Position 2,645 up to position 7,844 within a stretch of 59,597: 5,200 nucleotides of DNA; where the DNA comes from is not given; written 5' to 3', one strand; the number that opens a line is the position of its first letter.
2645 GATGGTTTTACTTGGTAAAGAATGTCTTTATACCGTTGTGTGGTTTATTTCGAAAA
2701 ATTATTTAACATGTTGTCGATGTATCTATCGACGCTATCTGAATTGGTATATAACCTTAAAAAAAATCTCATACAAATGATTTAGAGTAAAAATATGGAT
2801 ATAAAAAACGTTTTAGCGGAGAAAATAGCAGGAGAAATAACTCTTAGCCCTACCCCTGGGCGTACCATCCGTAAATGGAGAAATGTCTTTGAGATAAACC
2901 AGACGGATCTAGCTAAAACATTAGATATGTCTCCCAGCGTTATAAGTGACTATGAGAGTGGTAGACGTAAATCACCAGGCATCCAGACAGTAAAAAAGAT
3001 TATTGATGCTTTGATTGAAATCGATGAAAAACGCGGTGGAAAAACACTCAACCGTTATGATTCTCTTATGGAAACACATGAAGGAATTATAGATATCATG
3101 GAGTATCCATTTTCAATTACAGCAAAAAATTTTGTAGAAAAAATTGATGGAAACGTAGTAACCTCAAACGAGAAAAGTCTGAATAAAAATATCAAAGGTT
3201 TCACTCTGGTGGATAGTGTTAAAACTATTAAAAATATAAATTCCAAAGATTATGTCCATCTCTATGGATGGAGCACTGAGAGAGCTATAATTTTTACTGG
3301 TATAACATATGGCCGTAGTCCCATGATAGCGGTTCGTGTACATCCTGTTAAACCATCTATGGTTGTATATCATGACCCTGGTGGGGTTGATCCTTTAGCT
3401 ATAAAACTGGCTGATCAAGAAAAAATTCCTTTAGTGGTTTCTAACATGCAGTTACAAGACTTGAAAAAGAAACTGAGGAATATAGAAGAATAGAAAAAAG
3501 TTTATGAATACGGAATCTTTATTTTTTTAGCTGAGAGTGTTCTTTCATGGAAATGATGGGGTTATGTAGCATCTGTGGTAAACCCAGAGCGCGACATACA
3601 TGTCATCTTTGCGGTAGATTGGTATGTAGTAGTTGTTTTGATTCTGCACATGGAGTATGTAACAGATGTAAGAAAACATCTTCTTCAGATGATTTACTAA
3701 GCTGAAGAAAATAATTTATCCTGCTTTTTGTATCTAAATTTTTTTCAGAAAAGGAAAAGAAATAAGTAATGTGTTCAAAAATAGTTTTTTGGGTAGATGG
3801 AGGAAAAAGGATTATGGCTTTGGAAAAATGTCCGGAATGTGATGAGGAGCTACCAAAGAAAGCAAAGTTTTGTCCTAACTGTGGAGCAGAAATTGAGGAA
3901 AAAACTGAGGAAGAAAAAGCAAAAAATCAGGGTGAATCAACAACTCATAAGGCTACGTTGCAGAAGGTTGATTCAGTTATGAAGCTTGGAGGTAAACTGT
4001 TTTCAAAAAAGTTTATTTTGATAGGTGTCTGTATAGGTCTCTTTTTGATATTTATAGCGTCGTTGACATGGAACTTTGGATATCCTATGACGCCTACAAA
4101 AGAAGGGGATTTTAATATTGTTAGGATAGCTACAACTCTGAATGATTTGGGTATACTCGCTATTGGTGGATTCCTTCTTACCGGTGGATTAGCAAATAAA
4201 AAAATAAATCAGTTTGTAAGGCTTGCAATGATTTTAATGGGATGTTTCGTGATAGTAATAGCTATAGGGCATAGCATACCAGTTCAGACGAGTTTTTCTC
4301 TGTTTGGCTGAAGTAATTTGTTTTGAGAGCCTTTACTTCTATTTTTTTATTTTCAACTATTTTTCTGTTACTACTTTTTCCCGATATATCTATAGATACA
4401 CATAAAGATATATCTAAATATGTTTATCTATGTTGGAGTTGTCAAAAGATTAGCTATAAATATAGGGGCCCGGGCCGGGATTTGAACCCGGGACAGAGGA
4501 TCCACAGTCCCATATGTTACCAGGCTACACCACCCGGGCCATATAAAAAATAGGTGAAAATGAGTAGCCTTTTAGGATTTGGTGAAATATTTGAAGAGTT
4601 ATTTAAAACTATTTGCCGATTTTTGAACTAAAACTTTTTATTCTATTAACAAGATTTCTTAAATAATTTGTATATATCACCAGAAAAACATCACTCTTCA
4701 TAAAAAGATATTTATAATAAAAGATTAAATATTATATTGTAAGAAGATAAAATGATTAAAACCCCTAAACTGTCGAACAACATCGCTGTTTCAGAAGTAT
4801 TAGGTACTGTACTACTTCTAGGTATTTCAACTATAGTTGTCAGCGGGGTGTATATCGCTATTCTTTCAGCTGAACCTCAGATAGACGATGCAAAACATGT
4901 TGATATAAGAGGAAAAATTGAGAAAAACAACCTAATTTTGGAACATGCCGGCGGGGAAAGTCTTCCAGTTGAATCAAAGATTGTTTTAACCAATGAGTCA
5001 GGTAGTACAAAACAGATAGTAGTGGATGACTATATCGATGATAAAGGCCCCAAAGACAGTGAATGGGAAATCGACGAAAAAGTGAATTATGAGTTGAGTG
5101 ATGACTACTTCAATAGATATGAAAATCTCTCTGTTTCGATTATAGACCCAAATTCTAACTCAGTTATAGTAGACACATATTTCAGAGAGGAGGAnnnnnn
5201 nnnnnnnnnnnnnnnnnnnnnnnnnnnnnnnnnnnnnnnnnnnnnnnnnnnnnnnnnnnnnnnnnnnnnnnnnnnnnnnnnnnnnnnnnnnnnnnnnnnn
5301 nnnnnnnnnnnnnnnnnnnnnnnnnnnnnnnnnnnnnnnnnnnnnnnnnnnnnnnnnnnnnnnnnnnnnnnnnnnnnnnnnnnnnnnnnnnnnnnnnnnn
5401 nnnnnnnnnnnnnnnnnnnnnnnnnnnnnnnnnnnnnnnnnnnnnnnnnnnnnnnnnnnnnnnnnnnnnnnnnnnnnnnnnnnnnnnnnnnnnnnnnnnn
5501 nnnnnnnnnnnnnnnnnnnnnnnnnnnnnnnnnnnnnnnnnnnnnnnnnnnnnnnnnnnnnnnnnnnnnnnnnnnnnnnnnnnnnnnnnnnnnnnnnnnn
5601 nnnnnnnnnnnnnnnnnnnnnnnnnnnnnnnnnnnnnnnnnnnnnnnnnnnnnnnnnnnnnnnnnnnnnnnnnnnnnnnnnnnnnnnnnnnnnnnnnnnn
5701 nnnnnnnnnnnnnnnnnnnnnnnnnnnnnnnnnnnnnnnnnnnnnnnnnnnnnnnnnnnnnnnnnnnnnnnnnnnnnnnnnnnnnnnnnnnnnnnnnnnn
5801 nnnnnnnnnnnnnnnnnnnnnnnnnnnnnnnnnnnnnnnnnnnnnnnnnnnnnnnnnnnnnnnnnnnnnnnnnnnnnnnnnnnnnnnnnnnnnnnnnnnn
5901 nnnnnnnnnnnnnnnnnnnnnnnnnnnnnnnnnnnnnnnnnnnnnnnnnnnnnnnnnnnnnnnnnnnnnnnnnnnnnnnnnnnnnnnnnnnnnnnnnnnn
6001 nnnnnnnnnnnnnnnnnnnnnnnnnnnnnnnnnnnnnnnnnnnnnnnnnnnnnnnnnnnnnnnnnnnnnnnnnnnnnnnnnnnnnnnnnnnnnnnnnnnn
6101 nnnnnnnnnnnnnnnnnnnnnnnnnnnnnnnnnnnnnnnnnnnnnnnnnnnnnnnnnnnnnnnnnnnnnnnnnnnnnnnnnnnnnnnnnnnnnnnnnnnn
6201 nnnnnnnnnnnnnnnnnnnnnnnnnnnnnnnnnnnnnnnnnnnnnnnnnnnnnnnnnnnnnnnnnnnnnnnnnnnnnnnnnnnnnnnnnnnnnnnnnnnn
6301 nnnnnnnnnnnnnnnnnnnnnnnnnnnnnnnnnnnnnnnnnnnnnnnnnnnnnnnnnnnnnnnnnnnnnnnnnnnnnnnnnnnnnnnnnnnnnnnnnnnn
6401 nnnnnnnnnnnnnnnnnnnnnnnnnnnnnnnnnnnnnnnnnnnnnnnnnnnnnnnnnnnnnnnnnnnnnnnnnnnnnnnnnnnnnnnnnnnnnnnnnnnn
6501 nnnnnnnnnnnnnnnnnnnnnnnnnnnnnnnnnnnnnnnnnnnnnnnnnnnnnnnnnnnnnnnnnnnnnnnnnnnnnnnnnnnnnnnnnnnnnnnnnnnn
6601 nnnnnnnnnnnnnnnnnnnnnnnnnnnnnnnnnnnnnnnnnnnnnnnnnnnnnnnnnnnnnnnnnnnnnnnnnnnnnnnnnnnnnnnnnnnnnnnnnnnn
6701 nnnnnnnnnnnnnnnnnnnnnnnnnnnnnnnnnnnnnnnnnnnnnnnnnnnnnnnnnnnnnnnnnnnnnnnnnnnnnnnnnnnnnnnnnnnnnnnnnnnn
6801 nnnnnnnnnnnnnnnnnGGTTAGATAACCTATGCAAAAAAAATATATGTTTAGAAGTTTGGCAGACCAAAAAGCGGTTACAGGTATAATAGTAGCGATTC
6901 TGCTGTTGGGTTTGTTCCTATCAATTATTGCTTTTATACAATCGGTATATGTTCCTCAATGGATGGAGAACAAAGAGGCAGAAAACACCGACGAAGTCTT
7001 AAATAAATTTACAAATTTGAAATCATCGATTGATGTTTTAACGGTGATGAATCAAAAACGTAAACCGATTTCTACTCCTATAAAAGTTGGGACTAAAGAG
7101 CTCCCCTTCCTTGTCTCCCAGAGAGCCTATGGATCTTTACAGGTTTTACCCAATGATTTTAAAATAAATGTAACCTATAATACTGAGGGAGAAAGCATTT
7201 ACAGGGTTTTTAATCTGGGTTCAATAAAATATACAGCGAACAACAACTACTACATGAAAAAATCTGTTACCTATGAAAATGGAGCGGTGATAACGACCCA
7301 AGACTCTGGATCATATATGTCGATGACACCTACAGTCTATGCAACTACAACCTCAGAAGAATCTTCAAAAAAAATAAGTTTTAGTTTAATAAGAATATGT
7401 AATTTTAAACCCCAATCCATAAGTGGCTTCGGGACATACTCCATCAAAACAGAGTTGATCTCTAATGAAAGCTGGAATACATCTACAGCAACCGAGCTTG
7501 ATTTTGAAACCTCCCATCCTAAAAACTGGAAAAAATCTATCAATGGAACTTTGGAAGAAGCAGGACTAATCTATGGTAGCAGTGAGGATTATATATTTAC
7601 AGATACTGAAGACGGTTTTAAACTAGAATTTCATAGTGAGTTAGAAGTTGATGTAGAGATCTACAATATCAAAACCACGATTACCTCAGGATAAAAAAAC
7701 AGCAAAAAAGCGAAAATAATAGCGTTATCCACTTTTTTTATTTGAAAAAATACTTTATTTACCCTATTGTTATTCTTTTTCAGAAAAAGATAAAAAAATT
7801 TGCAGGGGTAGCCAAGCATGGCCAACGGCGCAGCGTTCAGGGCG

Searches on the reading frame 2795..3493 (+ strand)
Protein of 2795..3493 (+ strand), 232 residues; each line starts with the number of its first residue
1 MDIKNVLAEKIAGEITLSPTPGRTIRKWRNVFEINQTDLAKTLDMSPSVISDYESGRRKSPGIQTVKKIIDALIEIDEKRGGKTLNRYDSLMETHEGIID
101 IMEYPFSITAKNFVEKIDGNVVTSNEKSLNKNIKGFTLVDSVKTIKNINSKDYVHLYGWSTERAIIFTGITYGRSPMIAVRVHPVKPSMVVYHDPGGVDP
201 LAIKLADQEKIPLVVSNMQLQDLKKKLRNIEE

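Call 40: search_protein_families(library=pfam, proteins=[window:2795-3493:+])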
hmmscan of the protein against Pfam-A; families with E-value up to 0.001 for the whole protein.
window:2795-3493:+ (232 aa): 3 families
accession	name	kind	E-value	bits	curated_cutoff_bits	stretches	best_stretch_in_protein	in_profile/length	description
PF01381.28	HTH_3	-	1.1e-09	38.6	23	1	25-73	1-48/55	Helix-turn-helix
PF13560.12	HTH_31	-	4.4e-05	24.1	27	1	22-73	3-54/64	Helix-turn-helix domain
PF12844.13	HTH_19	-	0.00011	22.5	30.2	1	22-69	1-47/64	Helix-turn-helix domain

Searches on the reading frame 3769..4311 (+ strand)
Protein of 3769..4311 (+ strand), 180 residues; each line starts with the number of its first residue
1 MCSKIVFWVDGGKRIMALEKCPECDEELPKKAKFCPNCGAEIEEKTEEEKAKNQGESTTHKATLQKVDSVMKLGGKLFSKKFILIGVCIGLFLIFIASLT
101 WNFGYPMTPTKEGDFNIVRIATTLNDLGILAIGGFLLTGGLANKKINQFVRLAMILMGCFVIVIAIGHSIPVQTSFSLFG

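Call 40: search_protein_families(library=pfam, proteins=[window:3769-4311:+])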
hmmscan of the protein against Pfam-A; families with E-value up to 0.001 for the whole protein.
window:3769-4311:+ (180 aa): 5 families
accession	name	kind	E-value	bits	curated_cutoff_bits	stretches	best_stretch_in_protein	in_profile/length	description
PF13240.11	Zn_Ribbon_1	-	4.7e-08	33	25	1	20-41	1-22/23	zinc-ribbon domain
PF07690.21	MFS_1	-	9.3e-07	28.5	33.4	1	56-175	187-294/347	Major Facilitator Superfamily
PF12773.13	DZR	-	2.5e-06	28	27.3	1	21-43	1-23/45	Double zinc ribbon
PF13248.11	Zn_ribbon_3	-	7.1e-05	22.6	27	1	20-42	4-26/26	zinc-ribbon domain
PF10571.15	UPF0547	-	0.00022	21.7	29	1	20-39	2-21/26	Uncharacterised protein family UPF0547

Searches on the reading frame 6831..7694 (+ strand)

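Call 40: search_protein_families(library=pfam, proteins=[window:6831-7694:+])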
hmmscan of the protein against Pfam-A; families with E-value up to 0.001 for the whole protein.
window:6831-7694:+ (287 aa): 1 family
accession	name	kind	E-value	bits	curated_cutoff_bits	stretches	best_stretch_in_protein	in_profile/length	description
PF23960.2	DUF7289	-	2.9e-07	30.7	27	1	111-239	82-200/238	Family of unknown function (DUF7289)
